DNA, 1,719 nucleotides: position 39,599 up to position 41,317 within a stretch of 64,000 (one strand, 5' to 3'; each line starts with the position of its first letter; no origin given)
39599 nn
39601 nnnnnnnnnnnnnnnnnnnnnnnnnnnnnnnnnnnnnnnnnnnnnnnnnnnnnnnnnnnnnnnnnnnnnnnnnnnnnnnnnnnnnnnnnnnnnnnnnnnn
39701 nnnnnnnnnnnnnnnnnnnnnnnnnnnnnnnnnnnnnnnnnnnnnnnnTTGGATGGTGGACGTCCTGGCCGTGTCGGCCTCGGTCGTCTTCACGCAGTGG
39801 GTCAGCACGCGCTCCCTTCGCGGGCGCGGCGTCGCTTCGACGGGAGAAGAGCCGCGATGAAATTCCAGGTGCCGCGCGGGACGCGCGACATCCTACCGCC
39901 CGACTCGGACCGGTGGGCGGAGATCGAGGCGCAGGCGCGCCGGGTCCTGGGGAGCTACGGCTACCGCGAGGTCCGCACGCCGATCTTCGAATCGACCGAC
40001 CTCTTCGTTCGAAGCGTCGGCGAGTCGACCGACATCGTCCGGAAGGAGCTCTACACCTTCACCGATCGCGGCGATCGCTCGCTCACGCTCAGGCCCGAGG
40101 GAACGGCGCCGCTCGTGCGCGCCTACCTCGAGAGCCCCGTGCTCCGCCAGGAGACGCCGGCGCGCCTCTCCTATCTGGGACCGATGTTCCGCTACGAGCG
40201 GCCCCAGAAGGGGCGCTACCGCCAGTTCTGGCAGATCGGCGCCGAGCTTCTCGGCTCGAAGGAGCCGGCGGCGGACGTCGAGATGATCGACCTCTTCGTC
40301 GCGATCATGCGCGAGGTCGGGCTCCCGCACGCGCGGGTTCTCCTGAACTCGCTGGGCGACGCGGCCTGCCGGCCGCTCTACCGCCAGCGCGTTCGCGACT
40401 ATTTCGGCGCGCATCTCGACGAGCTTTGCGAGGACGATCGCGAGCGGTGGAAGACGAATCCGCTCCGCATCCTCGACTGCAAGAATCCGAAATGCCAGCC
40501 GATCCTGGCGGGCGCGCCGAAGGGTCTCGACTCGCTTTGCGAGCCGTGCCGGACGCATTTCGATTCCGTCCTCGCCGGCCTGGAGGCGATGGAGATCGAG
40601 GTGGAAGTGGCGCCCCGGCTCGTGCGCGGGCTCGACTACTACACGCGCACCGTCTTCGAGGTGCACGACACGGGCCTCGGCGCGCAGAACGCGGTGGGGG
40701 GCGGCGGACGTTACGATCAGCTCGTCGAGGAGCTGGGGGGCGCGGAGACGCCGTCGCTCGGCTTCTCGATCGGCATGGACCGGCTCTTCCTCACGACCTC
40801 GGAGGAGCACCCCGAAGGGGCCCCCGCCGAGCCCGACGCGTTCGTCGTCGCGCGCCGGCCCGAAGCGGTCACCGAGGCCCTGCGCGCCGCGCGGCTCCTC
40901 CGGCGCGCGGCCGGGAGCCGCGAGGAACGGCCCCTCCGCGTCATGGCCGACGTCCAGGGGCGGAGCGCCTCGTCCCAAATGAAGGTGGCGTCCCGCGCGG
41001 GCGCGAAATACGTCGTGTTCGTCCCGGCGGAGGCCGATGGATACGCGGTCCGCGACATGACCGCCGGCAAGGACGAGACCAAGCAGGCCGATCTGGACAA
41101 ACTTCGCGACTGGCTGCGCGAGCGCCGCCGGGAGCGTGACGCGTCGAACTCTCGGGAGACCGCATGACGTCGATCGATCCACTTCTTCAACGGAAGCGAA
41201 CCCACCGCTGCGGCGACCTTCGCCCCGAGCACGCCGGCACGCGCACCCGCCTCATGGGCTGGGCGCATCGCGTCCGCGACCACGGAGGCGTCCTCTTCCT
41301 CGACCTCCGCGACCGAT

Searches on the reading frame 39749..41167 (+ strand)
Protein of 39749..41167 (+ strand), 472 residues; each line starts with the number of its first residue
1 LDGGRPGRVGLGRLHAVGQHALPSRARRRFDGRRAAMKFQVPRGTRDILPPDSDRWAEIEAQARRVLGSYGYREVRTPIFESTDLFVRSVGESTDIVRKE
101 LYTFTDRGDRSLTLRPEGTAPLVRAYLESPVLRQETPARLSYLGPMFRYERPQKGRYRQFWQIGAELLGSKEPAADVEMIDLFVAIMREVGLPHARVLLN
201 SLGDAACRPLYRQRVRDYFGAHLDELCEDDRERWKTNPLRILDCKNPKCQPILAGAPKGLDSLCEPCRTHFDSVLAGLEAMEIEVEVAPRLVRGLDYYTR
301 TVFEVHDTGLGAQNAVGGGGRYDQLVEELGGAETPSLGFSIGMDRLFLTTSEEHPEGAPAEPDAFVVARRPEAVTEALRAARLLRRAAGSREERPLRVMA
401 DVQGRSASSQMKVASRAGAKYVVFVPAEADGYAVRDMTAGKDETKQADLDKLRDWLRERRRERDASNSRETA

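Call 71: search_protein_families(library=pfam, proteins=[window:39749-41167:+], max_evalue=0.0001)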
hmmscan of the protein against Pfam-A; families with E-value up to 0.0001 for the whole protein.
window:39749-41167:+ (472 aa): 2 families
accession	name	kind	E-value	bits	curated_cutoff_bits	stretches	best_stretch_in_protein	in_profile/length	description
PF13393.11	tRNA-synt_His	-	3.6e-48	164.8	25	1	44-346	1-308/308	Histidyl-tRNA synthetase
PF00587.30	tRNA-synt_2b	-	4.2e-17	63.2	29.3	1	102-332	1-148/179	tRNA synthetase class II core domain (G, H, P, S and T)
